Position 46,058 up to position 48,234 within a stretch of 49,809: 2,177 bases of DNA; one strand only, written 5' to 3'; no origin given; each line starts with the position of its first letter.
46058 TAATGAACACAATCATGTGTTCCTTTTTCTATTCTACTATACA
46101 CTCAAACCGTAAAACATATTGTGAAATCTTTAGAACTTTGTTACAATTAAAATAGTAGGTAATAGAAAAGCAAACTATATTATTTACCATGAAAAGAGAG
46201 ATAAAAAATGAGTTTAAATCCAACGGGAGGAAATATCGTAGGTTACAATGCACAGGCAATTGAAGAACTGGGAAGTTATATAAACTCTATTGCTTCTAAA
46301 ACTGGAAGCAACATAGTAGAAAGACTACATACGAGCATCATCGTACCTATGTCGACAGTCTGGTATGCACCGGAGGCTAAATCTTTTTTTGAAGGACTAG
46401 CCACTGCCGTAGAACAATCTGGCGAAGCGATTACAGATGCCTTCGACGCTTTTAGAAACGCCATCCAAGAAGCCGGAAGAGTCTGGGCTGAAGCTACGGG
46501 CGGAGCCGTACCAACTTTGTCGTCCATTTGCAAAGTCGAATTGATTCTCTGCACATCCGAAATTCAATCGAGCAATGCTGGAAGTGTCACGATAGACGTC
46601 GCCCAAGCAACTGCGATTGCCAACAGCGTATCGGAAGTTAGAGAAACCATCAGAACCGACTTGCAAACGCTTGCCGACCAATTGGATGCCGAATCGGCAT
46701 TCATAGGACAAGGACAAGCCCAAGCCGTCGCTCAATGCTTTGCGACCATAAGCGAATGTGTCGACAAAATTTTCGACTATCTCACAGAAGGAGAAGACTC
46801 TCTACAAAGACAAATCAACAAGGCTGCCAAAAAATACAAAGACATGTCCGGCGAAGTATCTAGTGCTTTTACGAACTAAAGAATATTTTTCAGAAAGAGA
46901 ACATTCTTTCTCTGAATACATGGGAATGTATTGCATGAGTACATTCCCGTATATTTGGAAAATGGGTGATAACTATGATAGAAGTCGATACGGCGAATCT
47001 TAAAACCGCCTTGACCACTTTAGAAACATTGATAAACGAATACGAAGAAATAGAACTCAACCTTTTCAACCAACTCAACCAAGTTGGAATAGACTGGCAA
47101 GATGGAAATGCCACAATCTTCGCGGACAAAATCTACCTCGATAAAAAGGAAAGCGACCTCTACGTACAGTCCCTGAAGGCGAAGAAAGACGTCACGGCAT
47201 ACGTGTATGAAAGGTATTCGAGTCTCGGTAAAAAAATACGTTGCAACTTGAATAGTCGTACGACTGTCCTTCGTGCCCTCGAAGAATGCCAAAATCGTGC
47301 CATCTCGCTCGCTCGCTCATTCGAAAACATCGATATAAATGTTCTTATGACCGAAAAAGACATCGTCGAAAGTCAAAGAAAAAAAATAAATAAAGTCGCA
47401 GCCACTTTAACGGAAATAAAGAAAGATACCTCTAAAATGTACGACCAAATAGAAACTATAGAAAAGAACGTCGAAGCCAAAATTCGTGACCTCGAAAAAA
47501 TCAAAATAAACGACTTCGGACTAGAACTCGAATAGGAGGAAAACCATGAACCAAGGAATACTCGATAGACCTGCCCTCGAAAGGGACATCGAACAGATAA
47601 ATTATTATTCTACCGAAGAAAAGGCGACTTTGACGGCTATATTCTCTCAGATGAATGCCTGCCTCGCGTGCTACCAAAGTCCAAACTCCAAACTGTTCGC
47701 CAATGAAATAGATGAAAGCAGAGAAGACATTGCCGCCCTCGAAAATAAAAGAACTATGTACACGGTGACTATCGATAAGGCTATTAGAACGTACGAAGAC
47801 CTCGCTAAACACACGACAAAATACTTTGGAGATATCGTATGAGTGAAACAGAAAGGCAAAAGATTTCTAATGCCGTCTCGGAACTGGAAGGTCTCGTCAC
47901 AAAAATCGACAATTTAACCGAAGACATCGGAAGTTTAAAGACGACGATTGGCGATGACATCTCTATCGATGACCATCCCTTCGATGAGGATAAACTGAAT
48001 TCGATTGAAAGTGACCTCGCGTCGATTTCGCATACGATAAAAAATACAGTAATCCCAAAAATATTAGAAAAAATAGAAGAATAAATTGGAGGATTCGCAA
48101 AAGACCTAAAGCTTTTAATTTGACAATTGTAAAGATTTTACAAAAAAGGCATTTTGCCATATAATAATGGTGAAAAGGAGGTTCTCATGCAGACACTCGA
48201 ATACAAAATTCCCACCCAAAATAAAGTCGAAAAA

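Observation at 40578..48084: Pared-down T7SSb-like locus: EssC and YukD/EsaB-like only, followed by atypical WXG/LXG-like genes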

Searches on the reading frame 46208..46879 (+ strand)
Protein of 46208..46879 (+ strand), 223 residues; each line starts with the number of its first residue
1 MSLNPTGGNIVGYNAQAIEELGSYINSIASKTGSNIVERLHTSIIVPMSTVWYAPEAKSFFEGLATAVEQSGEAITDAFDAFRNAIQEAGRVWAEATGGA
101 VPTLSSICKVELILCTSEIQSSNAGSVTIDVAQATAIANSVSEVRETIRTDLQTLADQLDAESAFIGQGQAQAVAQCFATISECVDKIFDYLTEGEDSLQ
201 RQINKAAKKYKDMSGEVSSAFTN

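Call 5: search_protein_families(library=pfam, proteins=[window:46208-46879:+], max_evalue=0.1)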
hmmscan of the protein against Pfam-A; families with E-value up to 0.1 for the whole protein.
window:46208-46879:+ (223 aa): 6 families
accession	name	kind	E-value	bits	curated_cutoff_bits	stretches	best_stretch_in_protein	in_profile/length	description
PF05816.16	TelA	-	0.0064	16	30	1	133-212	42-126/332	Toxic anion resistance protein (TelA)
PF01442.23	Apolipoprotein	-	0.0083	16.3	90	0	139-212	77-150/190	Apolipoprotein A1/A4/E domain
PF03286.19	Pox_Ag35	-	0.01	16.1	28.3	1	143-209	130-196/196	Pox virus Ag35 surface protein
PF06013.18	WXG100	-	0.03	15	27.3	0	129-211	4-82/86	Proteins of 100 residues with WXG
PF22905.2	Hydro_N_hd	-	0.069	13.5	27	0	62-191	35-168/195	Hydrolase N-terminal helical domain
PF04513.17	Baculo_PEP_C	-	0.075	13.5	38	0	132-204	27-95/140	Baculovirus polyhedron envelope protein, PEP, C terminus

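Call 6: search_protein_families(library=ncbifam, proteins=[window:46208-46879:+], max_evalue=0.1)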
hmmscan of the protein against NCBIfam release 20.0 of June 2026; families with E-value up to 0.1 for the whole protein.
window:46208-46879:+ (223 aa): 3 families
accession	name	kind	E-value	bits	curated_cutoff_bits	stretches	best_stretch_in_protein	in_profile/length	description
NF033914.0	antiphage_ZorA_1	subfamily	0.00027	19.4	190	1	64-222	342-499/619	anti-phage ZorAB system protein ZorA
TIGR03930.1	WXG100_ESAT6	subfamily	0.0029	17.8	44.85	1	127-212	2-83/90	WXG100 family type VII secretion target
NF049950.1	IsopEpoxGlthnTfaseIsoI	equivalog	0.01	15.4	300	1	141-196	163-218/238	iIsoprene-epoxide--glutathione S-transferase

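Call 40: search_solved_structures(query=A2, max_evalue=10, show_alignments=0)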
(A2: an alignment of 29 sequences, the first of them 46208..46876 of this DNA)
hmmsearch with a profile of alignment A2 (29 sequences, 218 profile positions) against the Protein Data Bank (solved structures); distinct sequences matched with E-value up to 10: 66 (the best 60 are shown).
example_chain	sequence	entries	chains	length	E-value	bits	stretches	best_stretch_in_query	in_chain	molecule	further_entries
7rzq_A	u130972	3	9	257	0.007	19.4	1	102-195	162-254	SARS-CoV-2 HR1 linked to a scaffold,Spike protein S2' | Scaffolded Spike protein S2' HR1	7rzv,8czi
8fa1_A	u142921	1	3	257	0.0085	19.1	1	102-195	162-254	Ferritin, Dps family protein and Spike protein S2' chimera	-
7tik_A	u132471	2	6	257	0.0093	19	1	102-195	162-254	Ferritin, Dps family protein and Spike protein S2' chimera | Scaffolded Spike protein S2' HR1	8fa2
7rzu_A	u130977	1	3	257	0.011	18.7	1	102-195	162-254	SARS-CoV-2 HR1 A942S linked to a scaffold,Spike protein S2'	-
7rzr_A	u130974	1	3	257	0.013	18.5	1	102-195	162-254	SARS-CoV-2 HR1 D936Y linked to a scaffold,Spike protein S2'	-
3fav_B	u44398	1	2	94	0.024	17.6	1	9-95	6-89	6 kDa early secretory antigenic target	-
7rzs_A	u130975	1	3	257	0.024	17.6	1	102-195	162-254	SARS-CoV-2 HR1 L938F linked to a scaffold,Spike protein S2'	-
3s84_A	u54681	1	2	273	0.025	17.5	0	128-213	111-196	Apolipoprotein A-IV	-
9hx4_F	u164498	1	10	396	0.025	17.5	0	128-213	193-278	Apolipoprotein A-IV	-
4tql_A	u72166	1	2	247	0.029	17.3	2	168-214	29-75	Three helix bundle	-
1wa8_B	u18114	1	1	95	0.032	17.2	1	8-95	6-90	6 KDA EARLY SECRETORY ANTIGENIC TARGET (ESAT-6)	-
2bez_C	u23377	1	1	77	0.042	16.8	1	127-196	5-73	Spike glycoprotein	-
7rzt_A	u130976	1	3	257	0.056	16.4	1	102-195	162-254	SARS-CoV-2 HR1 S940F linked to a scaffold,Spike protein S2'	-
5zvm_A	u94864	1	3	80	0.078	15.9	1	127-195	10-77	Spike glycoprotein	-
8ek4_A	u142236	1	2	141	0.1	15.6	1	104-208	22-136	Ice-binding protein TIP-99a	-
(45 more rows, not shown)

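Call 55: find_homologous_proteins(query=window:46208-46876:+, max_evalue=0.001)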
Query window:46208-46876:+ (223 aa): 43 proteins with E <= 0.001 among 457 candidates.
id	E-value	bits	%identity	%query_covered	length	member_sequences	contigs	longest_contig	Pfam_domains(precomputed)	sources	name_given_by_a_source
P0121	1.7e-136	470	100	100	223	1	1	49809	-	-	-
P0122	5.5e-83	296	65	100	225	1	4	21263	-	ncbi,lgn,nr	ncbi:MAG TPA: hypothetical protein DCY94_02950 [Firmicutes bacterium]|nr:hypothetical protein [Bacil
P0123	3.0e-82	293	64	100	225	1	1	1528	-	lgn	-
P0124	4.4e-72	260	58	98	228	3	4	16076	-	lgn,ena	-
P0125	4.8e-72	260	58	98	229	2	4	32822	-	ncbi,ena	-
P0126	5.0e-72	260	59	97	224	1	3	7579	-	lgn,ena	-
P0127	5.2e-72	260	57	96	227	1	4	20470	-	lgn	-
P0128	2.3e-71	258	57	99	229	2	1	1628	-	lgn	-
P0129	4.0e-71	257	58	100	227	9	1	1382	-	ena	-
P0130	5.3e-71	257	58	97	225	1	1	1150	-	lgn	-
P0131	8.1e-71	256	57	98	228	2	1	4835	-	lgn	-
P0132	1.2e-70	255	61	97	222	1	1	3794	-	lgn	-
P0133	1.3e-70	255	57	97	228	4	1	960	-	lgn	-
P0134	3.8e-70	254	57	97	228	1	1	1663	-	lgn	-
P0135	6.0e-70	253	57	95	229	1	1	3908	-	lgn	-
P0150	5.7e-67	243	55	97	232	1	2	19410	PF19840.6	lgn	-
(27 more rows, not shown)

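Call 64: predict_structure(alignment_id=A4)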
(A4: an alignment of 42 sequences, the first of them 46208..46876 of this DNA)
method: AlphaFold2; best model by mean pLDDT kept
length: 223 residues; sequences in the alignment: 42
mean_pLDDT: 91.2   pTM: 0.84
mean pLDDT of the five models: 91.2, 90.5, 90.2, 90.0, 89.3
residues with pLDDT >= 90: 176; 70-90: 34; 50-70: 3; < 50: 10
segments of 3 or more residues with pLDDT < 50: 1-10
pLDDT, mean of each block of 10 residues (from residue 1): 39 83 96 97 98 97 96 97 92 89 93 96 94 97 97 97 85 95 97 94 95 87 74
secondary structure, 60 per line:
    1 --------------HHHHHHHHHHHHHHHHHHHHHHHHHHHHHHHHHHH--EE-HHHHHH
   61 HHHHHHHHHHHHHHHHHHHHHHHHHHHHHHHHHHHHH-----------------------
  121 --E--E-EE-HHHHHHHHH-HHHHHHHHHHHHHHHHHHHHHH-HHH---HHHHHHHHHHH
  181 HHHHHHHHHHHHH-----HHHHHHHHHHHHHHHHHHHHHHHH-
elements in order: H15-49 H55-97 H131-139 H141-162 H170-193 H199-222

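Call 66: fold_search(model_id=the predicted structure, library=pdb)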
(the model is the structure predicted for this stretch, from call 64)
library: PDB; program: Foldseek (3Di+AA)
matches with E <= 10: 423; with E <= 0.001: 0
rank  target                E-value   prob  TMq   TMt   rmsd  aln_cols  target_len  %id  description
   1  8d9o                  3.6e-02  0.60  0.23  0.26  25.2       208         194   15  De Novo Photosynthetic Reaction Center Protein in Apo-State (released 2022-09-28)
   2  8d9p                  6.2e-02  0.51  0.23  0.25  25.5       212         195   12  De Novo Photosynthetic Reaction Center Protein Equipped with Heme B and Mn(II) cations (released 2022-09-28)
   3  5vju                  8.8e-02  0.28  0.20  0.22  24.6       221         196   13  De Novo Photosynthetic Reaction Center Protein Variant Equipped with His-Tyr H-bond, Heme B, and Cd(II) ions (released 2018-04-25)
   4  6lkp_A                1.0e-01  0.69  0.26  0.31  12.3       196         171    8  Crystal structure of Dps1 from the thermophilic non-heterocystous filamentous cyanobacterium Thermoleptolyngbya sp. O- (released 2020-03-25)
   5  5hjf_A                1.1e-01  0.60  0.26  0.30  12.4       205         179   11  The apo form of Dps4 from Nostoc punctiforme (released 2017-01-25)
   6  2c41_B                1.4e-01  0.66  0.26  0.33  11.1       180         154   14  X-ray structure of Dps from Thermosynechococcus elongatus (released 2006-10-11)
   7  2c41_C                1.4e-01  0.63  0.26  0.32  11.1       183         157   14  X-ray structure of Dps from Thermosynechococcus elongatus (released 2006-10-11)
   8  5hjh_D                1.4e-01  0.54  0.26  0.30  12.4       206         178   12  Dps4 from Nostoc punctiforme in complex with Fe ions (released 2017-01-25)
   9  5hjh_A                1.6e-01  0.57  0.26  0.30  12.4       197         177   11  Dps4 from Nostoc punctiforme in complex with Fe ions (released 2017-01-25)
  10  2c41_J                1.7e-01  0.63  0.26  0.33  11.1       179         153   14  X-ray structure of Dps from Thermosynechococcus elongatus (released 2006-10-11)
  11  6z0c_B                1.7e-01  0.41  0.25  0.28  24.8       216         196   13  Structure of in silico modelled artificial Maquette-3 protein (released 2021-03-17)
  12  6z0c_C                1.8e-01  0.33  0.23  0.25  25.1       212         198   14  Structure of in silico modelled artificial Maquette-3 protein (released 2021-03-17)
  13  5hjf_D                1.8e-01  0.51  0.26  0.29  12.3       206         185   12  The apo form of Dps4 from Nostoc punctiforme (released 2017-01-25)
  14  6z0c_A                1.9e-01  0.33  0.24  0.25  25.9       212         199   12  Structure of in silico modelled artificial Maquette-3 protein (released 2021-03-17)
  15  5vjs                  1.9e-01  0.23  0.21  0.23  25.1       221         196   13  De Novo Photosynthetic Reaction Center Protein Equipped with Heme B, a synthetic Zn porphyrin, and Zn(II) cations (released 2018-04-25)
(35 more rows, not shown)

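Call 79: search_protein_families(library=pfam, proteins=[P0150], max_evalue=0.01)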
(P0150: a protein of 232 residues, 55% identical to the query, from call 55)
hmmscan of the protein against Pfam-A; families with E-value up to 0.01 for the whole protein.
P0150 (232 aa): 0 families

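Call 83: search_protein_representatives(alignment_id=A4)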
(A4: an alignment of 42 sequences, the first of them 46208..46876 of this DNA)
Query: 42 sequences, 227 profile positions. Proteins with E-value up to 0.001 (for the whole library): 325; up to 1e-10: 154; up to 1e-30: 66. The best 150 are listed.
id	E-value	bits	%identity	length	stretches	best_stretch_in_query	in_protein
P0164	6.8e-89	313.4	-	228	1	6-226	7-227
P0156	8.9e-86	303.2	-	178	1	48-224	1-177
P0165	4.3e-74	265.0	-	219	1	10-224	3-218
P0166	2.5e-68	246.2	-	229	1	7-225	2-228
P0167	6.3e-68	244.8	-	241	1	4-223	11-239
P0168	7.9e-68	244.5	-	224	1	10-224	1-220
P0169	9.6e-68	244.2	-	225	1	1-224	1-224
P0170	1.5e-66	240.3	-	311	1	7-225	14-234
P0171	3.9e-66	239.0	-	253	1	7-218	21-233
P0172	3.5e-65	235.8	-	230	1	8-225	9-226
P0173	5.1e-65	235.3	-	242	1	7-224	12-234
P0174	5.6e-64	231.9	-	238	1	4-220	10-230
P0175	6.3e-64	231.7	-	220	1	8-224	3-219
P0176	1.0e-63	231.1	-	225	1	7-225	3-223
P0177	1.5e-63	230.5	-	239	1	1-225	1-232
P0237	1.3e-24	103.2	-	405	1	9-224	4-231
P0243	8.4e-23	97.2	-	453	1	9-224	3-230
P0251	9.6e-21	90.5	-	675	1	10-224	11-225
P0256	1.9e-19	86.3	-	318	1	9-224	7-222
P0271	6.0e-16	74.8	-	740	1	10-217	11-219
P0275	1.3e-15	73.7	-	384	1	10-223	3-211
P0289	1.6e-13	66.8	-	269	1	9-224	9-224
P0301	7.6e-12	61.4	-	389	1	33-223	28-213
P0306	2.1e-11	59.9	-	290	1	9-223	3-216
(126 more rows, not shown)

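Call 84: search_protein_families(library=pfam, proteins=[P0251, P0271, P0243, P0237, P0275, P0301, P0170, P0256, P0306, P0289], max_evalue=0.01)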
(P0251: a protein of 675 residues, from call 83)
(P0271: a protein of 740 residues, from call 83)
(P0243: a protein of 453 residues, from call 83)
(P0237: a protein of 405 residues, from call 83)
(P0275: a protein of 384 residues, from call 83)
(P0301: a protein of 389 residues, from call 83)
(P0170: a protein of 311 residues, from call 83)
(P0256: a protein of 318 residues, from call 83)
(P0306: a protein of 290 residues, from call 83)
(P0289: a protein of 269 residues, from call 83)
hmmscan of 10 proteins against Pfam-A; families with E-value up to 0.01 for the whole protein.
P0251 (675 aa): 0 families

P0271 (740 aa): 0 families

P0243 (453 aa): 0 families

P0237 (405 aa): 0 families

P0275 (384 aa): 1 family
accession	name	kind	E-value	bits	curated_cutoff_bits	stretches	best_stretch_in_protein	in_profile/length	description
PF09820.16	AAA-ATPase_like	-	0.003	17.8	26.1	1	149-207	119-168/201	Predicted AAA-ATPase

P0301 (389 aa): 0 families

P0170 (311 aa): 1 family
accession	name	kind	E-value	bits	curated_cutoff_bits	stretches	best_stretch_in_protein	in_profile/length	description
PF06013.18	WXG100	-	0.0028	18.3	27.3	0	137-209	3-75/86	Proteins of 100 residues with WXG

P0256 (318 aa): 0 families

P0306 (290 aa): 0 families

P0289 (269 aa): 1 family
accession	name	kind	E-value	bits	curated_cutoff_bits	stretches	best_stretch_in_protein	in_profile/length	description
PF04048.20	Sec8_N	-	0.0026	18.1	26.8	1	184-229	48-93/142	Exocyst complex component Sec8 N-terminal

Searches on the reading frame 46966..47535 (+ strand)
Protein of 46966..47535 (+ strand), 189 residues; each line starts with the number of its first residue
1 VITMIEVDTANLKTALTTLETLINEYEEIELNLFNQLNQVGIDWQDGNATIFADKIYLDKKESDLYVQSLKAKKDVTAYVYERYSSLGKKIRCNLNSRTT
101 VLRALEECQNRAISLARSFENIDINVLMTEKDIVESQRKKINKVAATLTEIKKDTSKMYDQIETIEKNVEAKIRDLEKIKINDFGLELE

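Call 5: search_protein_families(library=pfam, proteins=[window:46966-47535:+], max_evalue=0.1)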
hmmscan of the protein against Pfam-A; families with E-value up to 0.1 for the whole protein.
window:46966-47535:+ (189 aa): 7 families
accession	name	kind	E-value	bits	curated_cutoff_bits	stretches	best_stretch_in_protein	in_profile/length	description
PF05478.16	Prominin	-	0.0019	16.8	34.3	1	75-171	605-702/799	Prominin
PF03961.19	FapA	-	0.0049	17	31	1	54-183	108-239/272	Flagellar Assembly Protein A beta solenoid domain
PF05278.17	PEARLI-4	-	0.035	14.2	29.9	1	107-170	161-224/234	Arabidopsis phospholipase-like protein (PEARLI 4)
PF09597.18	SAM_Ribosomal_mS41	-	0.045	14.3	23.7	1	134-181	3-50/68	Small ribosomal subunit protein mS41 SAM domain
PF00700.27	Flagellin_C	-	0.055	14.2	23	0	132-179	2-49/86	Bacterial flagellin C-terminal helical region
PF05377.16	FlaC_arch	-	0.058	14.2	27.8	1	139-170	7-38/55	Flagella accessory protein C (FlaC)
PF06013.18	WXG100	-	0.096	13.4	27.3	0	5-55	2-52/86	Proteins of 100 residues with WXG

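Call 6: search_protein_families(library=ncbifam, proteins=[window:46966-47535:+], max_evalue=0.1)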
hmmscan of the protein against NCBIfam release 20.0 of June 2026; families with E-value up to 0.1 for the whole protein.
window:46966-47535:+ (189 aa): 3 families
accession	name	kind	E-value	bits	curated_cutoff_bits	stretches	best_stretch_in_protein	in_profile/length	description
NF033930.1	pneumo_PspA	exception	0.017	13.9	850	1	80-185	105-210/659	pneumococcal surface protein A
TIGR04211.1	SH3_and_anchor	equivalog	0.026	14.1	65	1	70-179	43-158/198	TIGR04211 family SH3 domain-containing protein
NF052612.1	sll0565_fam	equivalog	0.029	14.8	50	0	103-180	5-82/106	sll0565 family protein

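Call 41: search_solved_structures(query=A3, max_evalue=10, show_alignments=0)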
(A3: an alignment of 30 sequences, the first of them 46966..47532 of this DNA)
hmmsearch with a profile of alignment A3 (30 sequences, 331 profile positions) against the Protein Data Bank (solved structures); distinct sequences matched with E-value up to 10: 34.
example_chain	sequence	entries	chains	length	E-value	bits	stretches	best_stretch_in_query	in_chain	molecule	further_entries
4zry_B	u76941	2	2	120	0.011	18.3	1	84-169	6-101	Keratin, type II cytoskeletal 1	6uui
8qox_B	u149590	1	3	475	0.017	17.7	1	51-166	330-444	Conserved membrane protein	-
7nmz_AA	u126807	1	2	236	0.018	17.6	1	140-224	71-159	14-3-3 protein eta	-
2c63_A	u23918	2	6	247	0.02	17.5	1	140-223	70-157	14-3-3 PROTEIN ETA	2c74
9r2i_A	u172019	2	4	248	0.02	17.5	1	140-223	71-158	14-3-3 protein eta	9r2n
6kos_A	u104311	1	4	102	0.023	17.3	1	82-172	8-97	SUWA (Super WA20)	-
5yqg_A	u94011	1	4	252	0.035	16.7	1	140-223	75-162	14-3-3 protein eta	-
4c46_A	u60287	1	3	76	0.036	16.6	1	108-172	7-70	GENERAL CONTROL PROTEIN GCN4, GENERAL CONTROL PROTEIN GCN4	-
8ur7_A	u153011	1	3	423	0.049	16.2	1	134-178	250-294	Trimer head HA,Hemagglutinin HA1 chain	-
5app_A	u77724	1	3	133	0.086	15.4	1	59-172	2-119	General control protein GCN4,GENERAL CONTROL PROTEIN GCN4, OUTER MEMBRANE PROTEIN 100,Gene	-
2yny_A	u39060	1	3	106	0.15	14.6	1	137-172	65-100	GENERAL CONTROL PROTEIN GCN4, PUTATIVE INNER MEMBRANE PROTEIN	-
2yo0_A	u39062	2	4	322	0.23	14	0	147-172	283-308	GENERAL CONTROL PROTEIN GCN4, PUTATIVE INNER MEMBRANE PROTEIN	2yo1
7zr2_A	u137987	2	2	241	0.24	13.9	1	59-181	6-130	Spike protein S2',Chimeric protein mimic of SARS-CoV-2 Spike HR1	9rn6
2yo3_A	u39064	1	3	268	0.24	13.9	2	133-172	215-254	GENERAL CONTROL PROTEIN GCN4, PUTATIVE INNER MEMBRANE PROTEIN, GENERAL CONTROL PROTEIN GCN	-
4pnd_A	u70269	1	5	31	0.25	13.9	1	145-172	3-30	CC-Pent_Variant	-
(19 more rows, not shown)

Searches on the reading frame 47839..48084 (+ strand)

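Call 5: search_protein_families(library=pfam, proteins=[window:47839-48084:+], max_evalue=0.1)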
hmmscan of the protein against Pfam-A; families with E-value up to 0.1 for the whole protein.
window:47839-48084:+ (81 aa): 4 families
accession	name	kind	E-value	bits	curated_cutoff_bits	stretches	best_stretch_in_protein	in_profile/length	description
PF09182.16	PuR_N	-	0.015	15.7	24.6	1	21-58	21-58/70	Bacterial purine repressor, N-terminal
PF24073.1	DUF7365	-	0.028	15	27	0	18-38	75-95/101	Coiled-coil region of unknown function (DUF7365)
PF08702.15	Fib_alpha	-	0.06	14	29.9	1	6-79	30-104/143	Fibrinogen alpha/beta chain family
PF05531.17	NPV_P10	-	0.076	14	29.8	0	10-60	31-65/75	Nucleopolyhedrovirus P10 protein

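Call 6: search_protein_families(library=ncbifam, proteins=[window:47839-48084:+], max_evalue=0.1)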
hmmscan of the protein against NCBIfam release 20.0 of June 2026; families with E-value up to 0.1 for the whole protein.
window:47839-48084:+ (81 aa): 1 family
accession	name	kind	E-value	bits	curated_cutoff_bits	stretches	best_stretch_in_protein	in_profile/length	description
TIGR01791.2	CM_archaeal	equivalog_domain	0.06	13.4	66.95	1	4-45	3-44/83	chorismate mutase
